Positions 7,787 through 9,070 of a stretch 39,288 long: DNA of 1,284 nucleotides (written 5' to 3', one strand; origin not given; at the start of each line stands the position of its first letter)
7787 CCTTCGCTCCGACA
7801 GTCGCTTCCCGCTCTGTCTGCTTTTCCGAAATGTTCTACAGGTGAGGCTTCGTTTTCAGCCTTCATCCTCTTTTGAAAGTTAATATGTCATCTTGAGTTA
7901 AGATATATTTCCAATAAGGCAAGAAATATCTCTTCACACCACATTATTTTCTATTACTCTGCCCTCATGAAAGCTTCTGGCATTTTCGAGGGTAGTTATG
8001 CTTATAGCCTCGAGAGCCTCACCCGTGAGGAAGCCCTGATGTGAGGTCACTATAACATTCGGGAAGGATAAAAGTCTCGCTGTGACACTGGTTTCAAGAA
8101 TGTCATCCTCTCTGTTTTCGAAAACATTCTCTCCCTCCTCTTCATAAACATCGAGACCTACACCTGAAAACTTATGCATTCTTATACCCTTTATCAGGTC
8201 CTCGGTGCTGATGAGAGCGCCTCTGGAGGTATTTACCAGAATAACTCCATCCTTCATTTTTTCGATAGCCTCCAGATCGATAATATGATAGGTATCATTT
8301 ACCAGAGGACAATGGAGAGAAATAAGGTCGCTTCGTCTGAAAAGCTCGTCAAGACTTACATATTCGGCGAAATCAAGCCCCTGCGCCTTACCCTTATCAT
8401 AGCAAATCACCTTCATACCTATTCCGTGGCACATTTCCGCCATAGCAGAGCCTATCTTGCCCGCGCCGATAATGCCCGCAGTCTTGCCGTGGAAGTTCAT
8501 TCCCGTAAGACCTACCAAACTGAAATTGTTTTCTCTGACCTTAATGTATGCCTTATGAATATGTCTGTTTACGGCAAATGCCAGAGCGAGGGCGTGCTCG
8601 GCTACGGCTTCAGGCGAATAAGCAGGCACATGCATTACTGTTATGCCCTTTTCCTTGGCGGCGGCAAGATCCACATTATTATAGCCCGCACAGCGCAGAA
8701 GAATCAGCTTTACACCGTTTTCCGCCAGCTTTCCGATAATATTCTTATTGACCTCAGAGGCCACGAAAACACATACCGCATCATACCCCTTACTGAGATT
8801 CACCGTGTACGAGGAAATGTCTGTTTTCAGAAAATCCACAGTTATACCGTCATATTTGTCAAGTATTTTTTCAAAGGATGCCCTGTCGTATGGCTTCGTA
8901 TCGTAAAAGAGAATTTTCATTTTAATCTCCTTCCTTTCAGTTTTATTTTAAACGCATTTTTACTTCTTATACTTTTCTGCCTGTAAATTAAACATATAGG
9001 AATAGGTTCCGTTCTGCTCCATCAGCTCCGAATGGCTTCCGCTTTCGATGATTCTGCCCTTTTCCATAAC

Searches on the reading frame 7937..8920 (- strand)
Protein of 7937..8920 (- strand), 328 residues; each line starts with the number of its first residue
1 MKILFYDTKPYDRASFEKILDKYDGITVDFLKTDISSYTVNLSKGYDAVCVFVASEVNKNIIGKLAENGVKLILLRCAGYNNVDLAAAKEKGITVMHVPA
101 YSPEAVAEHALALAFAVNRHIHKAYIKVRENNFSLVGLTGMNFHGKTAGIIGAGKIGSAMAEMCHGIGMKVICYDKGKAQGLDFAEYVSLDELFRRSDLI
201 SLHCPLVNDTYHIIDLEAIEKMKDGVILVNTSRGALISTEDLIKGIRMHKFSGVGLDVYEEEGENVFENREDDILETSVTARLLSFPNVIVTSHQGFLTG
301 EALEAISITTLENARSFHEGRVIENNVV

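Call 31: find_homologous_proteins(query=window:7937-8920:-, max_evalue=1e-60)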
Query window:7937-8920:- (328 aa): 7993 proteins with E <= 1e-60 among 8000 candidates; the best 120 are listed.
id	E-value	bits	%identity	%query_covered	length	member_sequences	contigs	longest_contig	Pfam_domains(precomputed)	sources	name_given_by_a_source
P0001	1.6e-212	722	100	100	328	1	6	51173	PF00389.37,PF02826.26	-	-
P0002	4.8e-212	721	100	100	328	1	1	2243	PF00389.37,PF02826.26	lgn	-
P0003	4.7e-204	695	96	100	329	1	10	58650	PF00389.37,PF02826.26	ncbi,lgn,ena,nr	ncbi:MAG: 2-hydroxyacid dehydrogenase [Clostridia bacterium]|nr:2-hydroxyacid dehydrogenase [Clostri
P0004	5.1e-202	688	95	100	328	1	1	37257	PF00389.37,PF02826.26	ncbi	-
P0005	4.8e-201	685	95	100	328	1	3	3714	PF00389.37,PF02826.26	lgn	-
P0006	2.6e-200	682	94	100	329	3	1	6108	PF00389.37,PF02826.26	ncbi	-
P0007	9.2e-198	674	93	100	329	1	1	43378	PF00389.37,PF02826.26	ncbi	-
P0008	2.4e-197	672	93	100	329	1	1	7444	PF00389.37,PF02826.26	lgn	-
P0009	4.2e-197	672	93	100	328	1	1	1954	PF00389.37,PF02826.26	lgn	-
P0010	1.3e-195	667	92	100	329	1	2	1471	PF00389.37,PF02826.26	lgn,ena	-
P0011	4.8e-195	665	91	100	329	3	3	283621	PF00389.37,PF02826.26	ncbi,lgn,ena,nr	ncbi:MAG: 2-hydroxyacid dehydrogenase [Clostridia bacterium]|nr:2-hydroxyacid dehydrogenase [Clostri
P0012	2.0e-192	656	91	100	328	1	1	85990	PF00389.37,PF02826.26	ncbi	-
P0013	4.3e-192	655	91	100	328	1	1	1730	PF00389.37,PF02826.26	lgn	-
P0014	8.6e-189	644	89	100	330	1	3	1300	PF00389.37,PF02826.26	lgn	-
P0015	1.9e-188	643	89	100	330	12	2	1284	PF00389.37,PF02826.26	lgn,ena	-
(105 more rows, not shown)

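Call 32: find_encoding_contigs(protein=P0003, flank=10000, max_places=2)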
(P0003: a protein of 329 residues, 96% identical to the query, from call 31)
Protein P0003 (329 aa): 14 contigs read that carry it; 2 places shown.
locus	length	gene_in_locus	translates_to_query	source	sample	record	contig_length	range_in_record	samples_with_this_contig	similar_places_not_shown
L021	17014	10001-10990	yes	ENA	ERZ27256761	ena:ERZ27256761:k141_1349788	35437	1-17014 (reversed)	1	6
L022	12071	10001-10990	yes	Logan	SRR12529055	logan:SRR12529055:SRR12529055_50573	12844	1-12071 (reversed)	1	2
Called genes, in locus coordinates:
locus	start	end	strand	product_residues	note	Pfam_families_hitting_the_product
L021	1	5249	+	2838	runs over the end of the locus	PF02368:Big_2 (weak), PF02368:Big_2, PF26918:Ig_Eae (weak), PF02368:Big_2, PF22359:Big-like (weak), PF02368:Big_2, PF26182:Ig_NUP210_5th (weak), PF02368:Big_2, +5 more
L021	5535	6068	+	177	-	PF12822:ECF_trnsprt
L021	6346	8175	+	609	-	PF00005:ABC_tran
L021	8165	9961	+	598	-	PF00664:ABC_membrane (weak), PF00005:ABC_tran, PF02463:SMC_N (weak), PF13304:AAA_21 (faint)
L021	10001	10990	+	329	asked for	PF00389:2-Hacid_dh, PF02826:2-Hacid_dh_C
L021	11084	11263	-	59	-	-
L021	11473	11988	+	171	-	PF04542:Sigma70_r2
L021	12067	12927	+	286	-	-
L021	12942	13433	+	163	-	-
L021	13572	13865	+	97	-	PF01371:Trp_repressor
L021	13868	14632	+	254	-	PF13489:Methyltransf_23, PF01209:Ubie_methyltran (weak), PF13847:Methyltransf_31, PF08241:Methyltransf_11, PF08242:Methyltransf_12 (weak), PF13649:Methyltransf_25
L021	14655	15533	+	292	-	PF01430:HSP33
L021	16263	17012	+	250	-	?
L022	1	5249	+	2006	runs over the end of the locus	?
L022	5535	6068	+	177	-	PF12822:ECF_trnsprt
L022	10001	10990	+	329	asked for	PF00389:2-Hacid_dh, PF02826:2-Hacid_dh_C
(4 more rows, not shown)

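Call 33: find_encoding_contigs(protein=P0007, flank=10000, max_places=1)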
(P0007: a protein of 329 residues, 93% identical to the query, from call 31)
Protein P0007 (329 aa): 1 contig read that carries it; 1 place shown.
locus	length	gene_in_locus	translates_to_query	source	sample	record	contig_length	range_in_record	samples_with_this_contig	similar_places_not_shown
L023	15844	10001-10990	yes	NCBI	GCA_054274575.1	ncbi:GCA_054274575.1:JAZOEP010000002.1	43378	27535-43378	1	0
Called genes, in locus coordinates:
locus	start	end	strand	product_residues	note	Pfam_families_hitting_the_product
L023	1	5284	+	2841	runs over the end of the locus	PF02368:Big_2 (weak), PF02368:Big_2, PF26918:Ig_Eae (weak), PF02368:Big_2, PF22359:Big-like (weak), PF02368:Big_2, PF26182:Ig_NUP210_5th (weak), PF02368:Big_2, +3 more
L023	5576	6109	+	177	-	PF07155:ECF-ribofla_trS (weak), PF12822:ECF_trnsprt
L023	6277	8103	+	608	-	PF00005:ABC_tran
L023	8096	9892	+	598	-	PF00664:ABC_membrane (weak), PF00005:ABC_tran, PF02463:SMC_N (weak), PF13304:AAA_21 (faint)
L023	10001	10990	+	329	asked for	PF00389:2-Hacid_dh, PF02826:2-Hacid_dh_C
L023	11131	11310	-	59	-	-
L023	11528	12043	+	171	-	PF04542:Sigma70_r2 (faint)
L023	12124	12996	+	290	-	-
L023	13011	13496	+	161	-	-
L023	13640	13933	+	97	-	PF01371:Trp_repressor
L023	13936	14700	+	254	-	PF13489:Methyltransf_23, PF01209:Ubie_methyltran (weak), PF13847:Methyltransf_31, PF08241:Methyltransf_11, PF08242:Methyltransf_12 (weak), PF13649:Methyltransf_25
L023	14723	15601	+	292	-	PF01430:HSP33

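Call 34: find_encoding_contigs(protein=P0011, flank=10000, max_places=1)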
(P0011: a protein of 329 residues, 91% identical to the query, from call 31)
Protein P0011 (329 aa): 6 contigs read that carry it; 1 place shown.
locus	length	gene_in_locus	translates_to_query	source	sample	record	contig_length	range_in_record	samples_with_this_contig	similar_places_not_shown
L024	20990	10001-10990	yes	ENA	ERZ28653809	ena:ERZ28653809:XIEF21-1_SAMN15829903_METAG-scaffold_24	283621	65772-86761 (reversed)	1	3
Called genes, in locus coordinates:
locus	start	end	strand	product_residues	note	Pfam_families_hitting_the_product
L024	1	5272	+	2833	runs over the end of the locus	PF02368:Big_2, PF02368:Big_2, PF02368:Big_2, PF02368:Big_2, PF02368:Big_2, PF02368:Big_2, PF26182:Ig_NUP210_5th, PF02368:Big_2, +8 more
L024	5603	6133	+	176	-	PF07155:ECF-ribofla_trS, PF12822:ECF_trnsprt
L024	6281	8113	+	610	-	PF00005:ABC_tran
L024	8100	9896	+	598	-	PF00664:ABC_membrane (weak), PF00005:ABC_tran, PF02463:SMC_N (weak), PF13304:AAA_21 (faint)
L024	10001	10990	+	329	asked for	PF00389:2-Hacid_dh, PF02826:2-Hacid_dh_C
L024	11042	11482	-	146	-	PF04138:GtrA_DPMS_TM (faint)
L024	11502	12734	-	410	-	PF05343:Peptidase_M42, PF04389:Peptidase_M28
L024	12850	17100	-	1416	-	-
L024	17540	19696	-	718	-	PF20957:GxGYxYP_N_2nd (weak), PF20958:GxGYxYP_N_3rd (weak), PF14323:GxGYxYP_C, PF00754:F5_F8_type_C, PF22633:F5_F8_type_C_2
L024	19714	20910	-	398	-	PF24708:Lip_C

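Call 65: find_encoding_contigs(protein=P0004, flank=10000, max_places=1)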
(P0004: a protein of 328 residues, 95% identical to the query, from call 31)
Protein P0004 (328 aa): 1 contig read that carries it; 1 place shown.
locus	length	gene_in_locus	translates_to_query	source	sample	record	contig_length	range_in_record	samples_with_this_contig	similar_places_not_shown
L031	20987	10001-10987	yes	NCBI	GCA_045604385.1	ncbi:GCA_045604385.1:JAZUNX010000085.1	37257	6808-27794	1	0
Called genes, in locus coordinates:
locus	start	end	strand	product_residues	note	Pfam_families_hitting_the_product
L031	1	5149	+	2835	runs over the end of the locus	PF02368:Big_2, PF02368:Big_2, PF02368:Big_2, PF21461:HL_N-beta, PF02368:Big_2, PF02368:Big_2, PF02368:Big_2, PF02368:Big_2, +10 more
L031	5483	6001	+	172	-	PF07155:ECF-ribofla_trS, PF12822:ECF_trnsprt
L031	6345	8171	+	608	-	PF00005:ABC_tran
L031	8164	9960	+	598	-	PF00664:ABC_membrane (weak), PF00005:ABC_tran, PF02463:SMC_N (weak), PF13304:AAA_21 (faint)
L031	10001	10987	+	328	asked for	PF00389:2-Hacid_dh, PF02826:2-Hacid_dh_C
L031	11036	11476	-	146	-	PF04138:GtrA_DPMS_TM (weak)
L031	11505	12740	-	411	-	PF05343:Peptidase_M42 (weak), PF04389:Peptidase_M28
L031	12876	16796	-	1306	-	PF26182:Ig_NUP210_5th (faint), PF03382:DUF285, PF13306:LRR_5 (faint), PF03382:DUF285, PF02368:Big_2, PF02368:Big_2, PF26918:Ig_Eae (weak), PF02368:Big_2, +4 more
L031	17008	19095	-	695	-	PF08341:TED (weak), PF02368:Big_2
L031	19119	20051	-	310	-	PF01613:Flavin_Reduct (weak)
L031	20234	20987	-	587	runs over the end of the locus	PF13306:LRR_5 (weak)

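Call 66: find_encoding_contigs(protein=P0012, flank=10000, max_places=1)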
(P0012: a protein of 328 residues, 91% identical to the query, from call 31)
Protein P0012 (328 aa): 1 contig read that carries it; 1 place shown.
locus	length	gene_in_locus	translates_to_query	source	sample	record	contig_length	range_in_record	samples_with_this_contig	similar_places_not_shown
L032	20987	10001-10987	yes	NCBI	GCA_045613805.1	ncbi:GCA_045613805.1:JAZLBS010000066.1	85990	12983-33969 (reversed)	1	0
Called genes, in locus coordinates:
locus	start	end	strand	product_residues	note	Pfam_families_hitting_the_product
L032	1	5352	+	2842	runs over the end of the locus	PF02368:Big_2 (weak), PF02368:Big_2, PF02368:Big_2, PF02368:Big_2, PF02368:Big_2, PF02368:Big_2, PF26182:Ig_NUP210_5th, PF02368:Big_2, +7 more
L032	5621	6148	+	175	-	PF07155:ECF-ribofla_trS (weak), PF12822:ECF_trnsprt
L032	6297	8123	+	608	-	PF00005:ABC_tran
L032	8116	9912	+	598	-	PF00664:ABC_membrane (weak), PF00005:ABC_tran, PF02463:SMC_N (weak), PF13304:AAA_21 (faint)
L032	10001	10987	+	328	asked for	PF00389:2-Hacid_dh, PF02826:2-Hacid_dh_C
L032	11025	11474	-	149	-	PF04138:GtrA_DPMS_TM (weak)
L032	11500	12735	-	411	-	PF05343:Peptidase_M42, PF01546:Peptidase_M20 (weak), PF04389:Peptidase_M28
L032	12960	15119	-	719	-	PF20957:GxGYxYP_N_2nd (weak), PF20958:GxGYxYP_N_3rd (weak), PF14323:GxGYxYP_C, PF00754:F5_F8_type_C, PF22633:F5_F8_type_C_2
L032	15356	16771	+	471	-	PF07247:AATase (faint)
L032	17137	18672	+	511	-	PF00501:AMP-binding, PF23562:AMP-binding_C_3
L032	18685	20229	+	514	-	PF00668:Condensation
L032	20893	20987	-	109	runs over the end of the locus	PF02597:ThiS (weak), PF13275:S4_2 (weak)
